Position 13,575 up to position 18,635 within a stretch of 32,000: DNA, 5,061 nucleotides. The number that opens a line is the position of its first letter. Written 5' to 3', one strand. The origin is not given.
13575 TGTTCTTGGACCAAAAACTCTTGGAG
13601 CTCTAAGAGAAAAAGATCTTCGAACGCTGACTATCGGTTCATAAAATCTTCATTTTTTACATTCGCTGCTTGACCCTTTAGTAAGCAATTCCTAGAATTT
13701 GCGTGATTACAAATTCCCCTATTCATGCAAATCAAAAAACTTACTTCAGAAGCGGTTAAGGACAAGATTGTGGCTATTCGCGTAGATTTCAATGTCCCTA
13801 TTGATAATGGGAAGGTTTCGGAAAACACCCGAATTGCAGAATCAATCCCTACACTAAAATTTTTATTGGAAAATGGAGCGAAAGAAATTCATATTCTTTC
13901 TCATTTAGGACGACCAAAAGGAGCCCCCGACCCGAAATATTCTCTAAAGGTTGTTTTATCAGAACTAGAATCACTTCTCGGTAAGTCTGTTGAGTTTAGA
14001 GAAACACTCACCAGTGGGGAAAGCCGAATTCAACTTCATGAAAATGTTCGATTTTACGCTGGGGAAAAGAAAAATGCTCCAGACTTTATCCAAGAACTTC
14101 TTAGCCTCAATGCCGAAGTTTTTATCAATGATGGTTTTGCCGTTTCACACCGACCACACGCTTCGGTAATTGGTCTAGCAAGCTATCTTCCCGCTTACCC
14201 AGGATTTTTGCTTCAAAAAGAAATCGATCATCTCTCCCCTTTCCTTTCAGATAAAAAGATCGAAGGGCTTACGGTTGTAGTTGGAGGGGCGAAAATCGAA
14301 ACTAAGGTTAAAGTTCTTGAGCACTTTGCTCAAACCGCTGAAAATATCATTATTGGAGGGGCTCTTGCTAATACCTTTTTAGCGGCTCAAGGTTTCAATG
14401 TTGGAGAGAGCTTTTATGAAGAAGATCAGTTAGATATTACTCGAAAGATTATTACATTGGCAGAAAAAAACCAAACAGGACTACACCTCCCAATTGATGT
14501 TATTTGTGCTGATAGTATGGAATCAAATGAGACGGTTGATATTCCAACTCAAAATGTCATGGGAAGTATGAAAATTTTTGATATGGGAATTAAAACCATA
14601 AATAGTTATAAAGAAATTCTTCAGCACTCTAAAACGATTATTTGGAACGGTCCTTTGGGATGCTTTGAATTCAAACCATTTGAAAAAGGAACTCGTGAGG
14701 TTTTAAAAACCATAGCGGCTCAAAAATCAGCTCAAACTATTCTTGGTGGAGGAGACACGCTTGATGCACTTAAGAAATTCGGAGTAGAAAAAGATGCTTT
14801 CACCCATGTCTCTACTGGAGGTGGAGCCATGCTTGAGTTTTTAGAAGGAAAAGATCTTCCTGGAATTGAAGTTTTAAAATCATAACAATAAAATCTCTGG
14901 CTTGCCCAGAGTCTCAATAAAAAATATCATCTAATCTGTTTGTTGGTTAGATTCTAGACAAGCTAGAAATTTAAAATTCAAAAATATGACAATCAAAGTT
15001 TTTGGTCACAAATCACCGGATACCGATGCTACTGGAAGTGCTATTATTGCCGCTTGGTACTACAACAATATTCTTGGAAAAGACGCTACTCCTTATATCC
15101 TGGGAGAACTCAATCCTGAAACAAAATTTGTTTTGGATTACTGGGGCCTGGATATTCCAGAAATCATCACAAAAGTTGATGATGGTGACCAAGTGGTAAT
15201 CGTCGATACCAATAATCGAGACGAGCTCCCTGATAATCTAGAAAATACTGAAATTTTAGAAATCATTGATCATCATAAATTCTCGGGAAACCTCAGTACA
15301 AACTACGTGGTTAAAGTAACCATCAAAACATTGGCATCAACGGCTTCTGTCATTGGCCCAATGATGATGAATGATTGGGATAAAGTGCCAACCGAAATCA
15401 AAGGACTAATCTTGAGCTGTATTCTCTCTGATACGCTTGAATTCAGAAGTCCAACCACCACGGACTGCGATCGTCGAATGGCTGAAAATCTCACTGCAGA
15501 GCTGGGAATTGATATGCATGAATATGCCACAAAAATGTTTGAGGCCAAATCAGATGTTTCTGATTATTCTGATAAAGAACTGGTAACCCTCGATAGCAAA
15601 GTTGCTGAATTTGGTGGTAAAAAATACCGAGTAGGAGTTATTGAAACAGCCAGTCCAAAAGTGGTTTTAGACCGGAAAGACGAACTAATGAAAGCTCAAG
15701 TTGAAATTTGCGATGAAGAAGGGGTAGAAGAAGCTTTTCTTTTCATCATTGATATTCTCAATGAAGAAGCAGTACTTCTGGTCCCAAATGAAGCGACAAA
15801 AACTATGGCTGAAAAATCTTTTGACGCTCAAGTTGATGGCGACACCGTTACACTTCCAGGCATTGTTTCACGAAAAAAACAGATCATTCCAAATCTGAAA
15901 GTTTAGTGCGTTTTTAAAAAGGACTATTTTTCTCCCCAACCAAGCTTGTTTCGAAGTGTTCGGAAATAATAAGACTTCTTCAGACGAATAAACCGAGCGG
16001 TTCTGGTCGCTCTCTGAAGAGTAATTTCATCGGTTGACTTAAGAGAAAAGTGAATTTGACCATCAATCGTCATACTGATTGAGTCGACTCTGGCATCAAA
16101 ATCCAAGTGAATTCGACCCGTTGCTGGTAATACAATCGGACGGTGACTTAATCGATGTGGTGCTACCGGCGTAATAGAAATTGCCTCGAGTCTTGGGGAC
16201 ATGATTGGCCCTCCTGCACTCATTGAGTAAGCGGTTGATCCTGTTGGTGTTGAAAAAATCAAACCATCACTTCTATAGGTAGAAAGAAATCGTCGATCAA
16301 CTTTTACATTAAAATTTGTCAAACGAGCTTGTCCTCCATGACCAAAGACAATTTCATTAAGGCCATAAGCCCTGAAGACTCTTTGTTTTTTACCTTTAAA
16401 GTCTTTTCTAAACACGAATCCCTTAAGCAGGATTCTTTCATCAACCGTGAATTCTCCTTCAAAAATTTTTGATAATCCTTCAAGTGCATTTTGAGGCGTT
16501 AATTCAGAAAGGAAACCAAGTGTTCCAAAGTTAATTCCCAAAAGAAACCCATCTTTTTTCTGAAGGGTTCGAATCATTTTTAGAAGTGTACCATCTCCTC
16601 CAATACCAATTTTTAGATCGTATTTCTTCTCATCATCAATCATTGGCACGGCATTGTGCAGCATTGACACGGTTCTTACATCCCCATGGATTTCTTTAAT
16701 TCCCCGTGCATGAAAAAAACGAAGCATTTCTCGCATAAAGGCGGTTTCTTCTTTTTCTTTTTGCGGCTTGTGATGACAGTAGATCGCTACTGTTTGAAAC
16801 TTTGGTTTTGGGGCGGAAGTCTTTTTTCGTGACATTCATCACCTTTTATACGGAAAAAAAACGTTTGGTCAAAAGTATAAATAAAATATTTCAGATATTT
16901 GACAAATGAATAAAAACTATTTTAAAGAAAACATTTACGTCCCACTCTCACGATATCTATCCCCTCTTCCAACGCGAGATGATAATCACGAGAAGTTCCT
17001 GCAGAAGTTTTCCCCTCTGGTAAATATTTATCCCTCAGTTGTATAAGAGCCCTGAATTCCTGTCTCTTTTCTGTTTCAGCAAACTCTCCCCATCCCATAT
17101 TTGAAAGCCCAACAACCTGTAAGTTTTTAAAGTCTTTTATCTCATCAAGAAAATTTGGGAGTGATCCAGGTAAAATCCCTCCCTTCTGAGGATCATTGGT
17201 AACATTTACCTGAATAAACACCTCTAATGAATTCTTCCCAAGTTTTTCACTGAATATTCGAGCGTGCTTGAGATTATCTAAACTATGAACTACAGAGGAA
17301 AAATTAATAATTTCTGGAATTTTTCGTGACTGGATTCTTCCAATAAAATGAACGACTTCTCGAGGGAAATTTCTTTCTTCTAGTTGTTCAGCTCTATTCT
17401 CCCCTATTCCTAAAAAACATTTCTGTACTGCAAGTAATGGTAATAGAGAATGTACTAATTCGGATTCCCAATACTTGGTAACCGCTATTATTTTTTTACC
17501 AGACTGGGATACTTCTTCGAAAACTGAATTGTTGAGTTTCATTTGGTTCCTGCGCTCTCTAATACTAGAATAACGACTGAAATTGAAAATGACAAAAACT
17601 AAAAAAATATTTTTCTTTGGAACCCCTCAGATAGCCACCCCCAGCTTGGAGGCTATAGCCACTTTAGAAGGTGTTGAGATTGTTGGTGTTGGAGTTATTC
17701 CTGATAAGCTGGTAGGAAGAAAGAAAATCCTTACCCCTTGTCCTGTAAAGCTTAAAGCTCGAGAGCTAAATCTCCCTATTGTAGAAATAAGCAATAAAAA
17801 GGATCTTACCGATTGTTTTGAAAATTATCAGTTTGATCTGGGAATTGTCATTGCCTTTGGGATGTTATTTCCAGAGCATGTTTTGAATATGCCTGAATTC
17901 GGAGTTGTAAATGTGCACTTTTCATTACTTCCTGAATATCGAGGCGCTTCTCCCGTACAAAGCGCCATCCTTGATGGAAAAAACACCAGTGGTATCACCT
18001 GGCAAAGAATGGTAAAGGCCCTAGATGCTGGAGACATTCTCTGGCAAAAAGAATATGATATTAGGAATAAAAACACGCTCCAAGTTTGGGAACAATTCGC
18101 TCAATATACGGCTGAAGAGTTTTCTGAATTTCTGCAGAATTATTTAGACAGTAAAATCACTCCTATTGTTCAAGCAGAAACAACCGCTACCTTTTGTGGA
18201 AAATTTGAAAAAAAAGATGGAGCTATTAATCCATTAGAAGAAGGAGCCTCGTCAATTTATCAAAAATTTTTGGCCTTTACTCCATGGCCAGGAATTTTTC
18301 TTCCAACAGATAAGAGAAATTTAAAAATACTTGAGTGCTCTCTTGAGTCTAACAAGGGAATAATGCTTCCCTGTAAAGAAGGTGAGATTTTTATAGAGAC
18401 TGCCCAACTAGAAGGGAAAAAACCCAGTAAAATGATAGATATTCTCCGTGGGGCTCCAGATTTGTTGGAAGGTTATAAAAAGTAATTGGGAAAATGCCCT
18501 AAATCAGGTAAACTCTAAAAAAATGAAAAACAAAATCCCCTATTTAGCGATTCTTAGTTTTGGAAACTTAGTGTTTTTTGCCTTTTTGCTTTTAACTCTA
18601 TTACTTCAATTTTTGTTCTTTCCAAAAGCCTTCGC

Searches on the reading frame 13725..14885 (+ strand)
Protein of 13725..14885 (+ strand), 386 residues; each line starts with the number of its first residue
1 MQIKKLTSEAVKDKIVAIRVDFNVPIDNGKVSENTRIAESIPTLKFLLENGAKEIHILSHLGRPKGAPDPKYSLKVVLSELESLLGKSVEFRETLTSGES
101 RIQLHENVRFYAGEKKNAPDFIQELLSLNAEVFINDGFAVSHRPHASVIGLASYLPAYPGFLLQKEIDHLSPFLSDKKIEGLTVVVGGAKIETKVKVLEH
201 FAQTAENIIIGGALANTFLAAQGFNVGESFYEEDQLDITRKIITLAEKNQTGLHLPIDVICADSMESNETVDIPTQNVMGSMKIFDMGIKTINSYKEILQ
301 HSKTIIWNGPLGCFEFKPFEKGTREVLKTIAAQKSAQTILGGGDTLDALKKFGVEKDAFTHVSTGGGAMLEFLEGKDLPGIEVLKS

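Call 13: search_protein_families(library=pfam, proteins=[window:13725-14885:+], max_evalue=0.001)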
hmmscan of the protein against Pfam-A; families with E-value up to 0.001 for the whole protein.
window:13725-14885:+ (386 aa): 1 family
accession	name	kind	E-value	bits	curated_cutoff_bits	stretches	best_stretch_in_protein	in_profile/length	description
PF00162.24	PGK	-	6.7e-121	404.3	27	1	10-376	5-379/379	Phosphoglycerate kinase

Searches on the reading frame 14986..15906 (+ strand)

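Call 13: search_protein_families(library=pfam, proteins=[window:14986-15906:+], max_evalue=0.001)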
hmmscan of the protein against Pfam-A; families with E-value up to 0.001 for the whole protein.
window:14986-15906:+ (306 aa): 2 families
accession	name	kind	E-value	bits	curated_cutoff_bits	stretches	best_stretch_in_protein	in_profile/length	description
PF02833.19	DHHA2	-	1e-24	87.8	27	1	183-305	2-124/126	DHHA2 domain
PF01368.27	DHH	-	6.9e-17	62.3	28.1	1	3-146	2-121/125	DHH family, N-terminal domain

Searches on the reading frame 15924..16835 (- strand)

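Call 13: search_protein_families(library=pfam, proteins=[window:15924-16835:-], max_evalue=0.001)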
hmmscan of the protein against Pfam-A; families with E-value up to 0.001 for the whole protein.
window:15924-16835:- (303 aa): 2 families
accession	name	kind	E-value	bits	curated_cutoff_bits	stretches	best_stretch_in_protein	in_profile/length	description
PF20143.4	NAD_kinase_C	-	5e-33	114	23.7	1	159-285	1-126/126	ATP-NAD kinase C-terminal domain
PF01513.26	NAD_kinase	-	3e-13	50.6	25.5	1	69-129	70-130/130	ATP-NAD kinase N-terminal domain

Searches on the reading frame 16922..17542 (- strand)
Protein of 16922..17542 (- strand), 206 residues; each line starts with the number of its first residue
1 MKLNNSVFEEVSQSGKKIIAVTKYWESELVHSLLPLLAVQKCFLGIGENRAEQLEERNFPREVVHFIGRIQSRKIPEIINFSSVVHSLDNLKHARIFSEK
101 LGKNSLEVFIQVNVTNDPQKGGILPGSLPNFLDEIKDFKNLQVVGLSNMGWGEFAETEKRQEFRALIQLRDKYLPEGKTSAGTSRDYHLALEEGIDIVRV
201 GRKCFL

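Call 89: search_protein_families(library=pfam, proteins=[window:16922-17542:-], max_evalue=0.001)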
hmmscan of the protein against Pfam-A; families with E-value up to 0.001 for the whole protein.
window:16922-17542:- (206 aa): 1 family
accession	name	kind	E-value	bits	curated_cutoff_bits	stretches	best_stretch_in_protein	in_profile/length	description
PF01168.26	Ala_racemase_N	-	5.1e-08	33.3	24.1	1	7-201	12-212/220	Alanine racemase, N-terminal domain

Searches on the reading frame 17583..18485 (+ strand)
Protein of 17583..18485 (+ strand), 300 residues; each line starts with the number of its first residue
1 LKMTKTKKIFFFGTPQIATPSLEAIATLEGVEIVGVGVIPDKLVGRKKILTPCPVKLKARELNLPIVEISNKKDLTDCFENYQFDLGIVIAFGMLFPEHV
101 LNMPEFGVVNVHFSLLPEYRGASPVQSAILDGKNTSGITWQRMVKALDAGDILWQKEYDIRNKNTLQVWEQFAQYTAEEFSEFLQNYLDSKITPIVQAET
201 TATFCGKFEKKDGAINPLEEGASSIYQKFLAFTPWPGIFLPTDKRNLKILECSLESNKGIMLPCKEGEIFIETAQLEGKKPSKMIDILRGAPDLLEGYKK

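Call 89: search_protein_families(library=pfam, proteins=[window:17583-18485:+], max_evalue=0.001)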
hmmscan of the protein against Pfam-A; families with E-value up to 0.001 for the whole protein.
window:17583-18485:+ (300 aa): 2 families
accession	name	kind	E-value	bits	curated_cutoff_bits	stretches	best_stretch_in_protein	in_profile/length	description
PF00551.24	Formyl_trans_N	-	6.1e-25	88.5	26.1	1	8-170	2-166/181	Formyl transferase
PF02911.23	Formyl_trans_C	-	2.5e-10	40.9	21.1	1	209-291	3-99/100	Formyl transferase, C-terminal domain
